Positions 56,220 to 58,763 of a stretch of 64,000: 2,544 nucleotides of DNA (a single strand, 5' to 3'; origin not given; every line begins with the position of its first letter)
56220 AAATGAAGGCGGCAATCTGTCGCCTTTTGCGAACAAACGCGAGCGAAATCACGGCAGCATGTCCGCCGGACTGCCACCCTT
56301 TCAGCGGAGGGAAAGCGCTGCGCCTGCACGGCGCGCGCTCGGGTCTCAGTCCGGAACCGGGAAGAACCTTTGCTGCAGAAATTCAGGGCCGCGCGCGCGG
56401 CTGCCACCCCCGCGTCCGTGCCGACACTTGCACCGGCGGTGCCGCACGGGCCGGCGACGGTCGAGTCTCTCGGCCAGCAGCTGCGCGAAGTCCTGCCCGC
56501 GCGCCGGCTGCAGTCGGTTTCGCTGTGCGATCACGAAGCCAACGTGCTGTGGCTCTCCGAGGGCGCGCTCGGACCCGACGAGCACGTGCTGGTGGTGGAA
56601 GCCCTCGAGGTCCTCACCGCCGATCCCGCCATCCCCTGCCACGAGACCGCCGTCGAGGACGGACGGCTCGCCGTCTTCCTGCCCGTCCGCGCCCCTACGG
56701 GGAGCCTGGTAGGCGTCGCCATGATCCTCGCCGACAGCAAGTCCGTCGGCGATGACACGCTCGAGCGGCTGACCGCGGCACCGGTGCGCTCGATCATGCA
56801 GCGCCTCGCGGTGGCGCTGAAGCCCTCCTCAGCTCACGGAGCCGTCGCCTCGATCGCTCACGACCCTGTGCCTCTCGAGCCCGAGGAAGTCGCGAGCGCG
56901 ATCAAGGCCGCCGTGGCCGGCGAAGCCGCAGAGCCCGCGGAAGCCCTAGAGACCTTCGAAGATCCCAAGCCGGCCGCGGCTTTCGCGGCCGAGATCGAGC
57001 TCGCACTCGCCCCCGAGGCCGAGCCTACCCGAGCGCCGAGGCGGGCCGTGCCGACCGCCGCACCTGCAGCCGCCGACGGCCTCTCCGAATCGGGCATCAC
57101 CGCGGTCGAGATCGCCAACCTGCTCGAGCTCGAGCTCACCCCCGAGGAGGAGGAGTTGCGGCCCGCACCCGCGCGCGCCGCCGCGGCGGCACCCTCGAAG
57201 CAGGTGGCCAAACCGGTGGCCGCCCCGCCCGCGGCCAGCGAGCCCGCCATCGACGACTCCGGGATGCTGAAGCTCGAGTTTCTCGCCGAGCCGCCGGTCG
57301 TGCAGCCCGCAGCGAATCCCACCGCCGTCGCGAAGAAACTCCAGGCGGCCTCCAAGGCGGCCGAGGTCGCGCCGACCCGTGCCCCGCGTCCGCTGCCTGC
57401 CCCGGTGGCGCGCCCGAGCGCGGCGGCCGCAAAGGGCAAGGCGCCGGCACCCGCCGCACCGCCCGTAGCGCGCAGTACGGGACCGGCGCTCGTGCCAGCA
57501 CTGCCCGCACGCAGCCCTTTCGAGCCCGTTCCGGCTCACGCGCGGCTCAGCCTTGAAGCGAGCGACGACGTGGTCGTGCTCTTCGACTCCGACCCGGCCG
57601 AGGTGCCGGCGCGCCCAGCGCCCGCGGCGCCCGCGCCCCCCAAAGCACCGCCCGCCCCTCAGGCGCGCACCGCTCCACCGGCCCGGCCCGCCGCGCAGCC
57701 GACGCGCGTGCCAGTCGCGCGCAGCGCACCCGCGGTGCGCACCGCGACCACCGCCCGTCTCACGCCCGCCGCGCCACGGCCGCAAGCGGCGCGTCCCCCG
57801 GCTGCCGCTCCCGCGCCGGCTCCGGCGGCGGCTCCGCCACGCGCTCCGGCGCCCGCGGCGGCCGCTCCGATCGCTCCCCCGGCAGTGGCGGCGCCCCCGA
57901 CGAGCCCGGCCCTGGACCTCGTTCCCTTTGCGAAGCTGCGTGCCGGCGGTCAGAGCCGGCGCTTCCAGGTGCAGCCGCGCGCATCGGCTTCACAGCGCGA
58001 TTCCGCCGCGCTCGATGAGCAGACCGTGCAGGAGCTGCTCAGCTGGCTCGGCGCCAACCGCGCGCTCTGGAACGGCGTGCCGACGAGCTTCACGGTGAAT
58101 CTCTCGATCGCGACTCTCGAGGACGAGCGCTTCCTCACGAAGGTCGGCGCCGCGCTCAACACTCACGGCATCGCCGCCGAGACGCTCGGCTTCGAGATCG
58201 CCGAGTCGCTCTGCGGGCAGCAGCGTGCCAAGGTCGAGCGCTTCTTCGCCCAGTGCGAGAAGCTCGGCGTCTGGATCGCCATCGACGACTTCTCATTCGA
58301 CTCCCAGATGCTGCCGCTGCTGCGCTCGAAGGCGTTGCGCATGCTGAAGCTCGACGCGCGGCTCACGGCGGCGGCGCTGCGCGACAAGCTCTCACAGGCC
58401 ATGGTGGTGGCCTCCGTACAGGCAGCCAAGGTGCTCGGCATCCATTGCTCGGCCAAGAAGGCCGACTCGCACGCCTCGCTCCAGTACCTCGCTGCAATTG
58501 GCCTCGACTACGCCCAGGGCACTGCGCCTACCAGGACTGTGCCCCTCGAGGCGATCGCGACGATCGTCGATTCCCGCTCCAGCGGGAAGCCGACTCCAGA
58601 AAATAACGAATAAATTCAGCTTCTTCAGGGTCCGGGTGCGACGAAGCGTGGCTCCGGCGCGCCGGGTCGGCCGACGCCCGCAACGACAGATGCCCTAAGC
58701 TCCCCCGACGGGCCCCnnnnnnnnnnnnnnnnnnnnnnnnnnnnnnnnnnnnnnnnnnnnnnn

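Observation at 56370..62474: Four-gene cluster: degenerate-EAL/Ala-Pro-rich protein, LytS kinase, LytTR regulator and an Ala-Pro-rich anti-sigma-like membrane protein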

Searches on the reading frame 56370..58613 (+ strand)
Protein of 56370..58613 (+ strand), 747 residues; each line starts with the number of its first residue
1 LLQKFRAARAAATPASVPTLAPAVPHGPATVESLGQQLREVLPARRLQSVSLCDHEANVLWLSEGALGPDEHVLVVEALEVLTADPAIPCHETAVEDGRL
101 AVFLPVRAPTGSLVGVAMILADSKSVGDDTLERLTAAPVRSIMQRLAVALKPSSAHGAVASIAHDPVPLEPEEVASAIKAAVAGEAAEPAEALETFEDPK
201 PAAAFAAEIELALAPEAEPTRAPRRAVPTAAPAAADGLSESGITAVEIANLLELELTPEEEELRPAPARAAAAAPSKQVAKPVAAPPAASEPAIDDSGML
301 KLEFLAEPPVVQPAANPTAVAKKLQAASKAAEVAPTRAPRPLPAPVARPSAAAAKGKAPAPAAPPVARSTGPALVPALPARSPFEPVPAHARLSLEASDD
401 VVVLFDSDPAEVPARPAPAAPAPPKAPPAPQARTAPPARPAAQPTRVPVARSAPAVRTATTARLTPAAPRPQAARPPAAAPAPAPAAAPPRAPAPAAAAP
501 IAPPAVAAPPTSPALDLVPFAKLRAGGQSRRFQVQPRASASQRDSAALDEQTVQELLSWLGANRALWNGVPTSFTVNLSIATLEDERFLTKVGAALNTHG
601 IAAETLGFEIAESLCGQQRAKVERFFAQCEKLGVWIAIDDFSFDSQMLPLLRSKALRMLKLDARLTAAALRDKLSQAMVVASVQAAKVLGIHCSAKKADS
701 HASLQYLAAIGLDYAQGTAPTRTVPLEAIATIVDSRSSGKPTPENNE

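Call 3: search_protein_families(library=pfam, proteins=[window:56370-58613:+], max_evalue=1)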
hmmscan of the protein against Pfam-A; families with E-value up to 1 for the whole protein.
window:56370-58613:+ (747 aa): 1 family
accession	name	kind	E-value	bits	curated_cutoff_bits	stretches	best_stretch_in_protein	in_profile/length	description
PF00563.25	EAL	-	2.3e-25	89.8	31.3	1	550-718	69-231/236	EAL domain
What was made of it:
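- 57915..58613 (+): G1 C-domain. About 50 family-specific residues are followed by the EAL-homologous part (about 58065-58565), which keeps N, ExxE, DD, K and Q. The general-base Glu is replaced by Lys and loop 6 is degenerate. Pfam EAL profile positions 69-231 only (call 3).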

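Call 4: search_protein_families(library=ncbifam, proteins=[window:56370-58613:+], max_evalue=1)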
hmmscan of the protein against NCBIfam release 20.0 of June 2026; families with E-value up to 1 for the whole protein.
window:56370-58613:+ (747 aa): 13 families
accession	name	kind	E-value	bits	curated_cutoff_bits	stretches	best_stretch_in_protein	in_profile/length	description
NF007298.0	PRK09776.1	equivalog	2.4e-18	65.5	1135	1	544-731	920-1104/1111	diguanylate cyclase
NF052458.1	PhdiestGepA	equivalog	9.1e-14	50.6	1200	1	574-730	682-838/840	phosphodiesterase GepA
NF008807.1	PRK11829.1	equivalog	3.4e-12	45.3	733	1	568-718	497-647/670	biofilm formation regulator HmsP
NF007474.0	PRK10060.1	equivalog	9e-12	44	782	1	569-730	490-651/663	cyclic di-GMP phosphodiesterase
NF045675.1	PhdiestaseDibA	equivalog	2.7e-11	42.5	980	1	568-729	459-621/623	phosphodiesterase DibA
NF045673.1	c-di-GMPRcptLapD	equivalog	2.7e-08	32.6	1020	1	571-719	493-640/647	cyclic di-GMP receptor LapD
NF008467.0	PRK11359.1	equivalog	3.3e-08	32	857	1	573-736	632-795/800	oxygen-sensing cyclic-di-GMP phosphodiesterase DosP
NF053781.1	cdiGMPphdstlr2612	equivalog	7e-08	30.6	1600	1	574-734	1106-1266/1268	Tlr1612 family c-di-GMP phosphodiesterase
NF052265.1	EAL_dom_RimA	equivalog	8.7e-08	31.7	430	1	595-722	105-232/248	S6 modification regulatory phosphodiesterase RimA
NF007839.0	PRK10551.1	equivalog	1.2e-07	30.7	461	1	572-736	350-513/518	cyclic di-GMP phosphodiesterase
NF052596.1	RR_EAL_PvrR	equivalog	2.1e-06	26.6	580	1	545-731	199-387/398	response regulator cyclic di-GMP phosphodiesterase PvrR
NF008281.1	PRK11059.1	equivalog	5.1e-05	21.7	663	1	547-718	458-624/633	RNase E specificity factor CsrD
NF051880.1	FlagAsmCDGMPTipF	equivalog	0.057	12.3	600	1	576-675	238-337/421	flagella assembly cyclic-di-GMP phosphodiesterase TipF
